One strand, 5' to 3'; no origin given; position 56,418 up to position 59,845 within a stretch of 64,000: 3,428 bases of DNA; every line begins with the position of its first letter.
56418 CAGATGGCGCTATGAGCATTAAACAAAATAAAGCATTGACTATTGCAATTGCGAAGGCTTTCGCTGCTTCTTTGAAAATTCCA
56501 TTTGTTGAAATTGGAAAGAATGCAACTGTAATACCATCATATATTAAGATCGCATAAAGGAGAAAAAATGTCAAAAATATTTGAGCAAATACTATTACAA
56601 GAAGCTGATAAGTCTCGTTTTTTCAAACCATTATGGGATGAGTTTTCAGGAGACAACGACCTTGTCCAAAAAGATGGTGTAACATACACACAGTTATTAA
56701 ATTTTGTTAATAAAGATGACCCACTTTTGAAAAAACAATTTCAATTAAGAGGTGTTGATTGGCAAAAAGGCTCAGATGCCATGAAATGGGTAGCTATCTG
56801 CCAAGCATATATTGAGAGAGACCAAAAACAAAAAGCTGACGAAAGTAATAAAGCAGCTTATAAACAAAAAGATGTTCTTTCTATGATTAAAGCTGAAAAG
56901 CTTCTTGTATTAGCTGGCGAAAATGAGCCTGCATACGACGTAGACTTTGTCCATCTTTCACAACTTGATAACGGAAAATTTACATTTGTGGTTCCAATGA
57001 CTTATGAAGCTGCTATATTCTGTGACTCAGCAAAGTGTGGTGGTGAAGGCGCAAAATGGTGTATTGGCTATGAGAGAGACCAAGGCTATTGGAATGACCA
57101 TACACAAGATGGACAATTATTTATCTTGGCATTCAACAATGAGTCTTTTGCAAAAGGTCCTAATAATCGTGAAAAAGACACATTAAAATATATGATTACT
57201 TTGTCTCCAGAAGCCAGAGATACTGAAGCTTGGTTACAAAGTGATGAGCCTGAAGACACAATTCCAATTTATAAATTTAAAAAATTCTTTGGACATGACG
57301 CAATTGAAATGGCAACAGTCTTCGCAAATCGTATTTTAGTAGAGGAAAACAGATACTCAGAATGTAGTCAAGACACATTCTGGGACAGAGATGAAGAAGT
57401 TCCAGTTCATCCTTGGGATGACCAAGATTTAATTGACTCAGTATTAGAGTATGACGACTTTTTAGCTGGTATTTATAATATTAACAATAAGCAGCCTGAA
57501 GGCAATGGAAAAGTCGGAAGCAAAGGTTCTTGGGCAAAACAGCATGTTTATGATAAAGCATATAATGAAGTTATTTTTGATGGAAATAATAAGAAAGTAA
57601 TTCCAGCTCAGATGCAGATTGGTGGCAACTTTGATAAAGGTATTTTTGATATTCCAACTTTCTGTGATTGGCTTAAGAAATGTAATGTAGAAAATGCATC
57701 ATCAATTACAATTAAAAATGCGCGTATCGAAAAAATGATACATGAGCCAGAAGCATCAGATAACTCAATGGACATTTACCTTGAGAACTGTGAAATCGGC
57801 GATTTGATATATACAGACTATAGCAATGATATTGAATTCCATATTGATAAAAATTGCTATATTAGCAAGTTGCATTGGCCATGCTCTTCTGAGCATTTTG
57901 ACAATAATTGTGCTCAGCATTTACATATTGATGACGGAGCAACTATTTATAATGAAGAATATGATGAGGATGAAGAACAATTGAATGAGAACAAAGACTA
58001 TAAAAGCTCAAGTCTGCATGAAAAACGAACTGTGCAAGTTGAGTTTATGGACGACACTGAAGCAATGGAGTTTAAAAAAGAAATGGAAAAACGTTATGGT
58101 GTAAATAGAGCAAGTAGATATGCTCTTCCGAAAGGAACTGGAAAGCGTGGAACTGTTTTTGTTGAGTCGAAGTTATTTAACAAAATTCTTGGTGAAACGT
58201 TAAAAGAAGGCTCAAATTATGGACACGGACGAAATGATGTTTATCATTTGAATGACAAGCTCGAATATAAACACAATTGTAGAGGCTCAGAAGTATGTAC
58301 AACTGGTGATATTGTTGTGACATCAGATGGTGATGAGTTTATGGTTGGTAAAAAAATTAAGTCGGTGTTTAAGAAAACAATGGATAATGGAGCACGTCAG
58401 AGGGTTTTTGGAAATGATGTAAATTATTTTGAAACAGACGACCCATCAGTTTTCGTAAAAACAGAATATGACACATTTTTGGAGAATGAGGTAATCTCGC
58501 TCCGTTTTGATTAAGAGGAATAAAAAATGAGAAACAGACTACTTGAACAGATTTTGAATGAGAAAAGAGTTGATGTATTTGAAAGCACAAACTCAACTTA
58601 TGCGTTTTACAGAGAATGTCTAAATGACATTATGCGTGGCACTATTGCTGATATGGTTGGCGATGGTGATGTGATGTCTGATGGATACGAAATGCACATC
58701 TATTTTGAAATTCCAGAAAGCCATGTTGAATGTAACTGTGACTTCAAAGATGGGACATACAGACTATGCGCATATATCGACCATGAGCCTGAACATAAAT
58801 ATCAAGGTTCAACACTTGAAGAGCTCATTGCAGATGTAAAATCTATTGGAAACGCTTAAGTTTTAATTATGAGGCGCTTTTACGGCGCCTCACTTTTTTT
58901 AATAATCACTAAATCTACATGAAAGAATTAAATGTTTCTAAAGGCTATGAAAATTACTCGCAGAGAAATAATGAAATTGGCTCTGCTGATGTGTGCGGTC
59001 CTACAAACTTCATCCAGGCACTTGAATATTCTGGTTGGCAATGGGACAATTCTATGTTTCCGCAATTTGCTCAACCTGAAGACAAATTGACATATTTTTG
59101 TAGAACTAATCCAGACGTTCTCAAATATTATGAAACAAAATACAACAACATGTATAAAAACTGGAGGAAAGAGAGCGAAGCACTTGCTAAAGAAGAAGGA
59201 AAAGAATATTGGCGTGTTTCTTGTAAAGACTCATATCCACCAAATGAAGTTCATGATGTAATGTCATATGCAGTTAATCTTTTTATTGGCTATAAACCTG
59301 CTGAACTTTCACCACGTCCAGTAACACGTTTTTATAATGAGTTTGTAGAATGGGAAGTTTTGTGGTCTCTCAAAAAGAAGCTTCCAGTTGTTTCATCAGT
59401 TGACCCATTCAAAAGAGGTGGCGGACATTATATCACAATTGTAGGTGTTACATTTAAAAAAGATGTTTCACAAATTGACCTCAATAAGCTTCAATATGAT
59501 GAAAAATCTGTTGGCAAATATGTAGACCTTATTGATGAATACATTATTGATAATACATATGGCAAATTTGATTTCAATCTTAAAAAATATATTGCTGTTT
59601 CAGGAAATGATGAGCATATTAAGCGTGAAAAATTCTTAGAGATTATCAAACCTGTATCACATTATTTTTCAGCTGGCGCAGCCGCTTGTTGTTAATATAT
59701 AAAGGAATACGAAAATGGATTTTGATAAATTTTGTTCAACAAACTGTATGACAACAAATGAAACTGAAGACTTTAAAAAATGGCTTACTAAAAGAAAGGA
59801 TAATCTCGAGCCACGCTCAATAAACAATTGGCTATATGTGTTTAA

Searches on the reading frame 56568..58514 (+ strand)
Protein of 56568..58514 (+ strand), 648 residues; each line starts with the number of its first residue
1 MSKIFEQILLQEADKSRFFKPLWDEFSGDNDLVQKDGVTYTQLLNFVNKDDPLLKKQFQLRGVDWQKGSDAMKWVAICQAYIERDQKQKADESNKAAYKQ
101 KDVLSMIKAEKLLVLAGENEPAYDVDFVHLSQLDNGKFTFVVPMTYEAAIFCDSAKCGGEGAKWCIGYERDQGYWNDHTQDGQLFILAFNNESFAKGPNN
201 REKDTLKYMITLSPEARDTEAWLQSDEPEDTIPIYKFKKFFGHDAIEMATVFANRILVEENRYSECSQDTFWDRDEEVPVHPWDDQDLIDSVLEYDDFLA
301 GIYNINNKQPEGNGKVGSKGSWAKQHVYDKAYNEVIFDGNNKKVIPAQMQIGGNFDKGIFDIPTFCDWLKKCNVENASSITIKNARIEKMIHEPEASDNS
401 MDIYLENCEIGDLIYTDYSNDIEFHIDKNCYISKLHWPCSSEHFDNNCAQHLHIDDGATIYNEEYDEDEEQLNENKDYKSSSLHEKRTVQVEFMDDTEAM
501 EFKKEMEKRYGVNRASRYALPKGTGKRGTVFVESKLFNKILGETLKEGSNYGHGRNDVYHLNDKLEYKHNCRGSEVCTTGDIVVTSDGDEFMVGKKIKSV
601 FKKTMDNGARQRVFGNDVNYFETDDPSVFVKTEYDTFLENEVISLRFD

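Call 12: search_protein_families(library=pfam, proteins=[window:56568-58514:+], max_evalue=0.01)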
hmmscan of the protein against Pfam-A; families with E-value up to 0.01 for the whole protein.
window:56568-58514:+ (648 aa): 0 families

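Call 16: search_protein_families(library=phrogs, proteins=[window:56568-58514:+], max_evalue=0.01)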
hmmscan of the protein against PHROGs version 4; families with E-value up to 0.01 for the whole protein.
window:56568-58514:+ (648 aa): 0 families

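Call 64: search_dna_similar(query=window:56568-58514:+, collection=phages, mode=protein, max_rows=10, max_evalue=0.01)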
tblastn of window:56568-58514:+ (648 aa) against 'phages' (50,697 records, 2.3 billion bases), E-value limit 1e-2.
No match.

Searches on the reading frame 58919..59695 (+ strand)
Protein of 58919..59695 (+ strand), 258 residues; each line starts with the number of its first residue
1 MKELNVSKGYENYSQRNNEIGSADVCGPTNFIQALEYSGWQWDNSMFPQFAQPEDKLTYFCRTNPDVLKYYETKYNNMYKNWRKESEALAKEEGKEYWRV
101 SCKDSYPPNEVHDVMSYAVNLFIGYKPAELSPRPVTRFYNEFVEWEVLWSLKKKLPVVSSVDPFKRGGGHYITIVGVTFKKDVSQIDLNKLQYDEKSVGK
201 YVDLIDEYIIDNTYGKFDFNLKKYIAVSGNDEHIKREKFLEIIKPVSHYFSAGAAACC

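Call 12: search_protein_families(library=pfam, proteins=[window:58919-59695:+], max_evalue=0.01)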
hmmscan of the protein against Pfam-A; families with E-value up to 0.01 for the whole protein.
window:58919-59695:+ (258 aa): 1 family
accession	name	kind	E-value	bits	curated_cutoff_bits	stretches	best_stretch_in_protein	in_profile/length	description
PF13529.12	Peptidase_C39_2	-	0.001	20.1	24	0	146-181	91-134/143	Peptidase_C39 like family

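Call 16: search_protein_families(library=phrogs, proteins=[window:58919-59695:+], max_evalue=0.01)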
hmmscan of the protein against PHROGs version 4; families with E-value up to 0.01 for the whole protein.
window:58919-59695:+ (258 aa): 0 families
